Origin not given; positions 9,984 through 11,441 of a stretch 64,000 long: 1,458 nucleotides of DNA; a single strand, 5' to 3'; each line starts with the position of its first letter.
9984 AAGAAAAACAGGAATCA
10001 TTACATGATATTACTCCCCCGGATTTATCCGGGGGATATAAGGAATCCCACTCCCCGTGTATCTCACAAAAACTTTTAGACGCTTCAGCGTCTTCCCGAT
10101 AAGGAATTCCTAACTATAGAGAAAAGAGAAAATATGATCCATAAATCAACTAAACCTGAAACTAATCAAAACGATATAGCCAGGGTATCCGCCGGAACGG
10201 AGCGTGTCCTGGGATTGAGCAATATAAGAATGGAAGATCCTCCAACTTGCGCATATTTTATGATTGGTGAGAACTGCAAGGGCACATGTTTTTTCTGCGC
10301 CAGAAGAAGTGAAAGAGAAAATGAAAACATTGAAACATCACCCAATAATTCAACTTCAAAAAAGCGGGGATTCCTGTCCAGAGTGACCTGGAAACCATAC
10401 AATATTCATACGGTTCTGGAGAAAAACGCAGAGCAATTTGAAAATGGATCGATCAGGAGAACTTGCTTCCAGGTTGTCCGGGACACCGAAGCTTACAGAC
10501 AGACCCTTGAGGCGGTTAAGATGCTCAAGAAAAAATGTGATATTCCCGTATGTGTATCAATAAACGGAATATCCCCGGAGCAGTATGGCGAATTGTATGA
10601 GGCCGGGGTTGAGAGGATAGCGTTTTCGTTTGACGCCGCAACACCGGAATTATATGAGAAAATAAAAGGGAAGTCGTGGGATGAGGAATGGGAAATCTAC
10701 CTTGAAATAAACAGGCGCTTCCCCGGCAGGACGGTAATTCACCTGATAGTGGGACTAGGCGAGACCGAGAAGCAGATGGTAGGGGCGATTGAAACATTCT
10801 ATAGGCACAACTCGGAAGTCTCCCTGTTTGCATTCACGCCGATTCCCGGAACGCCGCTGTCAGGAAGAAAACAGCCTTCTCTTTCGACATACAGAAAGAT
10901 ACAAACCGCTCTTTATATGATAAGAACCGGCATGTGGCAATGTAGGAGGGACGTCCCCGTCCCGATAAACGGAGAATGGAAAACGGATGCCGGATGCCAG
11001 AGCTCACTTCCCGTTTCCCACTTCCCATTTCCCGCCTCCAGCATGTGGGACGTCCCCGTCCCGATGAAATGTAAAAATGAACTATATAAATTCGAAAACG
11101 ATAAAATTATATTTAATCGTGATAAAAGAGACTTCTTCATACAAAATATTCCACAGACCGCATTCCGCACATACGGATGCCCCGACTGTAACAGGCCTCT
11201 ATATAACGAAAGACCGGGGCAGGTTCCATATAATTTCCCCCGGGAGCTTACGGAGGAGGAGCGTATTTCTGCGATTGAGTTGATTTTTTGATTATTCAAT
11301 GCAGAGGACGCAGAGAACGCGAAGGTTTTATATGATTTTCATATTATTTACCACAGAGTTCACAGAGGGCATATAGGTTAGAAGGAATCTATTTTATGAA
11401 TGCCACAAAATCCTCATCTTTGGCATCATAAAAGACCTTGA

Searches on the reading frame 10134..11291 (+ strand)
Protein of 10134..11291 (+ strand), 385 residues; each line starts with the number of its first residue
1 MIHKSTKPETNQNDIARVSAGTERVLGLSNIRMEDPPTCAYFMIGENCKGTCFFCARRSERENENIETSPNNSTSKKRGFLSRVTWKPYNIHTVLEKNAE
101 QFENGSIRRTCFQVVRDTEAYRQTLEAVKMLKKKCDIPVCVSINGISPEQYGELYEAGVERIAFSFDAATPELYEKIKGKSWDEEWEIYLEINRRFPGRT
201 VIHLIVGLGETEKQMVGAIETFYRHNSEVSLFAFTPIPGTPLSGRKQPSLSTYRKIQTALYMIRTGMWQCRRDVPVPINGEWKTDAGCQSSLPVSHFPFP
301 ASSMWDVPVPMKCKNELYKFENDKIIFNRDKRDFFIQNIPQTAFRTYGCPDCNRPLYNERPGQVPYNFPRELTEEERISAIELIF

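Call 14: search_protein_families(library=pfam, proteins=[window:10134-11291:+])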
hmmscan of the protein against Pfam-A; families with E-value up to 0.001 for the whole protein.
window:10134-11291:+ (385 aa): 1 family
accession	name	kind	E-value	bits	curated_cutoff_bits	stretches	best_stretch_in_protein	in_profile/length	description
PF04055.27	Radical_SAM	-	1.2e-15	58.6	29.5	1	44-220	3-164/166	Radical SAM superfamily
